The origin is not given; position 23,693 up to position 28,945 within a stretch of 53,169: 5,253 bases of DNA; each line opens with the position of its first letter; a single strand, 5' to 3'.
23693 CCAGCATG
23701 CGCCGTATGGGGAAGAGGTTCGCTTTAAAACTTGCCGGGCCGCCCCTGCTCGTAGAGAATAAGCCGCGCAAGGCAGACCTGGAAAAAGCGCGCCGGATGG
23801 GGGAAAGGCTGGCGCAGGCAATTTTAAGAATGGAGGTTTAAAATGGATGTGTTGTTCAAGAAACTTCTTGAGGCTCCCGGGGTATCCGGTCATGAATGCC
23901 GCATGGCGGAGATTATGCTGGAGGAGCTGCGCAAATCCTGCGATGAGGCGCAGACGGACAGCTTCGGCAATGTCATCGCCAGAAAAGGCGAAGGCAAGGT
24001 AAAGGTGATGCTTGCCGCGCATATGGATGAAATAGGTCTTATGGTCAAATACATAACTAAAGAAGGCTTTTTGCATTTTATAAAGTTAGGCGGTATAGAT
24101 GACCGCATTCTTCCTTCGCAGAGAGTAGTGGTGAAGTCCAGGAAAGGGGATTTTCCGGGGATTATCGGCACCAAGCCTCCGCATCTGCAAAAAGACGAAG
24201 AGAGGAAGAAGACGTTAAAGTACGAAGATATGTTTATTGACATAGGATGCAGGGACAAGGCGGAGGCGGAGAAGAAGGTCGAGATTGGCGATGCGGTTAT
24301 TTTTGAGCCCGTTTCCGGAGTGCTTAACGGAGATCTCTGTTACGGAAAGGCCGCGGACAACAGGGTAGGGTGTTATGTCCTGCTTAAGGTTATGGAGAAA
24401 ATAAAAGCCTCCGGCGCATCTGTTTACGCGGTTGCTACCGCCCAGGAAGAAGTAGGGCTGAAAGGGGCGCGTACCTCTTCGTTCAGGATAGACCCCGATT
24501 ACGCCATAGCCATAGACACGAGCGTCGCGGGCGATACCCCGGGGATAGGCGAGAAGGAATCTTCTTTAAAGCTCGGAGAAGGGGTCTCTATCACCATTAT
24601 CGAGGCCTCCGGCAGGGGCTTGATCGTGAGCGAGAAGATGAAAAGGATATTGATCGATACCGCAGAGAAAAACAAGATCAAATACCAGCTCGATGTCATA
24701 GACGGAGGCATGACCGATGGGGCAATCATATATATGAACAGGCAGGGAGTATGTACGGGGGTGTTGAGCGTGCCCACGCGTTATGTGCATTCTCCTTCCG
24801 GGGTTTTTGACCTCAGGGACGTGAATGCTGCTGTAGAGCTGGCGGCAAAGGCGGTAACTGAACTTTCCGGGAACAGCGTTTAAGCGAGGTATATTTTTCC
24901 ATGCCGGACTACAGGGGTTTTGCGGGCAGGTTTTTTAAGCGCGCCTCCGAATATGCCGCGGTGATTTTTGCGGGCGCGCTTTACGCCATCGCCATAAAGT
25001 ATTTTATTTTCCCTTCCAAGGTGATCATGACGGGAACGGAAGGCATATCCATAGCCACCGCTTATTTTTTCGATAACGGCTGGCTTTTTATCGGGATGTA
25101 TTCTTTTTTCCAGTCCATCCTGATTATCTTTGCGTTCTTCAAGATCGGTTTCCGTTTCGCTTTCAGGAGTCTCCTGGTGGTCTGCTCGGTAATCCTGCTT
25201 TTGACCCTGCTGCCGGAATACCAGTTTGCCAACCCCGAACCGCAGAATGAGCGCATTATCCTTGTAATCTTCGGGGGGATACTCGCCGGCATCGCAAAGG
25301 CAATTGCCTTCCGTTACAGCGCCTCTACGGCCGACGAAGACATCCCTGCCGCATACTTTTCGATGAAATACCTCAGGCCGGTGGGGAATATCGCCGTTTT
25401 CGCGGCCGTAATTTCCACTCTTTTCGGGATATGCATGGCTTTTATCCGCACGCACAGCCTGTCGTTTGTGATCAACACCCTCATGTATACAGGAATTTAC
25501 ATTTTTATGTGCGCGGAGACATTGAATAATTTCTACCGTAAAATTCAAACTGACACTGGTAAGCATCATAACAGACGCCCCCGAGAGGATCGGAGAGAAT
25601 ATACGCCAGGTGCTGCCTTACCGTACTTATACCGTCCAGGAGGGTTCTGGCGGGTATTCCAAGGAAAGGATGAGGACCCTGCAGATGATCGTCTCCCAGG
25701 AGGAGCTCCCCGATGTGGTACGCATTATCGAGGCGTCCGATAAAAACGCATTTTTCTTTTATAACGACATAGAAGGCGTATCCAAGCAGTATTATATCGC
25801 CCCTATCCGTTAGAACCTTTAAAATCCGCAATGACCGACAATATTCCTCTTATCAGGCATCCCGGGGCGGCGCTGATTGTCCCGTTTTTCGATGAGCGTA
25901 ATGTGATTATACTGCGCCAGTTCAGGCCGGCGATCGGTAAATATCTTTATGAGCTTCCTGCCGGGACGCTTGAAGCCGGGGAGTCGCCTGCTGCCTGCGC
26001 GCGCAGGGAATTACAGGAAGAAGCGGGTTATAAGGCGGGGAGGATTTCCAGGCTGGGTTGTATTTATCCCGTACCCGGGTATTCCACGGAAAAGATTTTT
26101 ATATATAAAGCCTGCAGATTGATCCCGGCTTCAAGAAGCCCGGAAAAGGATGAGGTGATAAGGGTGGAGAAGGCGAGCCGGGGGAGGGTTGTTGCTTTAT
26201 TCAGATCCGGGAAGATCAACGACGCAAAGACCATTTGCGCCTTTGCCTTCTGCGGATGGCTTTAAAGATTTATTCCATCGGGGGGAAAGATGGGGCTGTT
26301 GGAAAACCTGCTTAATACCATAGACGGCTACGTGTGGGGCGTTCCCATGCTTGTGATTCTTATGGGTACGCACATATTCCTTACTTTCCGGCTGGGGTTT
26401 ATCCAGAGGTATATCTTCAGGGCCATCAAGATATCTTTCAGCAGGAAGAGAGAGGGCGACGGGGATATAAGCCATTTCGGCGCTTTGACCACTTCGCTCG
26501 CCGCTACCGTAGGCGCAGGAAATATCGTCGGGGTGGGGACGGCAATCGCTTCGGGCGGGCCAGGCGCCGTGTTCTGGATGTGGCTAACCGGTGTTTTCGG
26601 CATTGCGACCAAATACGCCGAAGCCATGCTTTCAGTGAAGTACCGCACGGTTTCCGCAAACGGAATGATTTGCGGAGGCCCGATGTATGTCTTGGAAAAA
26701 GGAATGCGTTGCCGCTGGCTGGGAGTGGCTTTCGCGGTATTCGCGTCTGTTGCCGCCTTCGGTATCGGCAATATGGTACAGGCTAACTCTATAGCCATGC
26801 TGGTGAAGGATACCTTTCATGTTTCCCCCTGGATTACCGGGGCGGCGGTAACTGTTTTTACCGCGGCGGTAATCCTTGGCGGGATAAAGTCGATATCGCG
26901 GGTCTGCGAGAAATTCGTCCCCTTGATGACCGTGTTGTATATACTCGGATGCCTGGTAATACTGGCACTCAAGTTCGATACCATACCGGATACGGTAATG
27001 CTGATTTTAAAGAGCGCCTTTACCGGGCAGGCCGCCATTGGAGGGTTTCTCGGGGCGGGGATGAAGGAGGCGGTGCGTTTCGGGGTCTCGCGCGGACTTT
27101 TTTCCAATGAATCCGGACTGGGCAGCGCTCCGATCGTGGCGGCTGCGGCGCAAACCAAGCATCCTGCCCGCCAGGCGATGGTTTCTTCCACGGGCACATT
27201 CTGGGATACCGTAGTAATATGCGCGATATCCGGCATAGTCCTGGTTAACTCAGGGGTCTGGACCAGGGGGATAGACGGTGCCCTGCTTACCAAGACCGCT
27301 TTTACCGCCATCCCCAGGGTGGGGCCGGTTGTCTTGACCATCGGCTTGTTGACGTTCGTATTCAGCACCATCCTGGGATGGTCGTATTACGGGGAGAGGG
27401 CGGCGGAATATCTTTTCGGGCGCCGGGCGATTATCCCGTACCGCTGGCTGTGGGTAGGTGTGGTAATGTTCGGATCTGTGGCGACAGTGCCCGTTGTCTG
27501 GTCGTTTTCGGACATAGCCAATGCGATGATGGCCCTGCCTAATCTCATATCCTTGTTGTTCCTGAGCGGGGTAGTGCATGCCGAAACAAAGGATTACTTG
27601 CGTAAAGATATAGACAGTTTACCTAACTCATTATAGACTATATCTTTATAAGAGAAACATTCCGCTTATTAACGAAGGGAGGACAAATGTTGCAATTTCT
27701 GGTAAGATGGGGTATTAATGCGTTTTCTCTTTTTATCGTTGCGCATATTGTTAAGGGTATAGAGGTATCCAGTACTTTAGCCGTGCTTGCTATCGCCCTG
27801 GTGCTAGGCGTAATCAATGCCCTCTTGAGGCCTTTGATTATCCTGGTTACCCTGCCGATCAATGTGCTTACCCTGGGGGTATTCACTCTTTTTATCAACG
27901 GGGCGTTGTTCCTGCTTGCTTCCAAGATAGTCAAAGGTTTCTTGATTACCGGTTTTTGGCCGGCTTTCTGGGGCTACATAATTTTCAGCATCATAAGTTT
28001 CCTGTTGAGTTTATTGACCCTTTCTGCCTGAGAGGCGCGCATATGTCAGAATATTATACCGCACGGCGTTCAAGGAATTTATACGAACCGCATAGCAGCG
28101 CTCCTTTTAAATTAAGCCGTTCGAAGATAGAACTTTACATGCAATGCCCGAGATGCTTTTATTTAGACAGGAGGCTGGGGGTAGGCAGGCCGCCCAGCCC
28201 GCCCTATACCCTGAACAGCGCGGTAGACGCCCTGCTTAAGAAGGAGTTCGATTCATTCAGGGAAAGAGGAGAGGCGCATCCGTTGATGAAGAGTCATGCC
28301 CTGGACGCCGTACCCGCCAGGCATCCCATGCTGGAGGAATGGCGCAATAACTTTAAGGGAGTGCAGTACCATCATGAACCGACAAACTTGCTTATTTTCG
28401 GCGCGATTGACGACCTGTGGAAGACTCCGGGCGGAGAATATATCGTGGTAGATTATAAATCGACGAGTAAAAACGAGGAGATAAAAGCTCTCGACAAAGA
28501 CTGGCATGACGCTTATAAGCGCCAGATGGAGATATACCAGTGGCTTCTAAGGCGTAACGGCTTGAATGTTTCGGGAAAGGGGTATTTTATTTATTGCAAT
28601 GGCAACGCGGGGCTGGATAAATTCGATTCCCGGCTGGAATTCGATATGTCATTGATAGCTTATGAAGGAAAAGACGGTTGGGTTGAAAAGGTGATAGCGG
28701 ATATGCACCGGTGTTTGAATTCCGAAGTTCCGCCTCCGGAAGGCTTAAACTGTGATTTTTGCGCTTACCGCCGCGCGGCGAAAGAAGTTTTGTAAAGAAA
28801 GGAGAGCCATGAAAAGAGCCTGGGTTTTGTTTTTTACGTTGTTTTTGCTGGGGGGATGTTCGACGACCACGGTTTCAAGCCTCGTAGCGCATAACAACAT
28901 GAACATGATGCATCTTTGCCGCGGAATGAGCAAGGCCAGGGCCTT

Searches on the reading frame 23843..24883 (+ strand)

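Call 73: search_protein_families(library=pfam, proteins=[window:23843-24883:+], max_evalue=0.00001)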
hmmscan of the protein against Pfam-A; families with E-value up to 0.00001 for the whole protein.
window:23843-24883:+ (346 aa): 1 family
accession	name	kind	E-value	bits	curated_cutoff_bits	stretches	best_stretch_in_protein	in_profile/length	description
PF05343.19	Peptidase_M42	-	2.3e-97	326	23.2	1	42-333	1-292/292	M42 glutamyl aminopeptidase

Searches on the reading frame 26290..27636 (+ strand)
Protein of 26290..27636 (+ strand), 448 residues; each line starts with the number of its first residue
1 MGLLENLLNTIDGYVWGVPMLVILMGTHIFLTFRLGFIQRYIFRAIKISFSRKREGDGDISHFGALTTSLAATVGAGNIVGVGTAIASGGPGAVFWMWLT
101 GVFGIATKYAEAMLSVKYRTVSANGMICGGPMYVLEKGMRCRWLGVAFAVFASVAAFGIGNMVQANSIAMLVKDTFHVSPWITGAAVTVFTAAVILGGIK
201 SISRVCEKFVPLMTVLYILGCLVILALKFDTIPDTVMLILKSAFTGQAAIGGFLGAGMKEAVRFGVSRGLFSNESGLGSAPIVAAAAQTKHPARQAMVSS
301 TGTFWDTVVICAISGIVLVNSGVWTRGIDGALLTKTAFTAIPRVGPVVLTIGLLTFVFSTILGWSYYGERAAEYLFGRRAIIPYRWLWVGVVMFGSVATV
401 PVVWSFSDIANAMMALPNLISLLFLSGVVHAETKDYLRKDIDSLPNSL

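Call 73: search_protein_families(library=pfam, proteins=[window:26290-27636:+], max_evalue=0.00001)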
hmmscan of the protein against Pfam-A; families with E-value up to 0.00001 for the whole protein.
window:26290-27636:+ (448 aa): 1 family
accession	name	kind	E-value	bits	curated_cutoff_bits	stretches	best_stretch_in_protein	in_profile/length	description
PF01235.23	Na_Ala_symp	-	4.5e-138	461.2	24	1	51-440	4-383/392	Sodium:alanine symporter family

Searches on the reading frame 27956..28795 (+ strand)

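Call 73: search_protein_families(library=pfam, proteins=[window:27956-28795:+], max_evalue=0.00001)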
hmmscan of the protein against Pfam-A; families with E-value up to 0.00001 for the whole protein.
window:27956-28795:+ (279 aa): 1 family
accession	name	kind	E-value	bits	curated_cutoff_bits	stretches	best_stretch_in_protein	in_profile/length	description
PF12705.13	PDDEXK_1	-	1.9e-17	64.5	22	1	53-273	2-244/247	PD-(D/E)XK nuclease superfamily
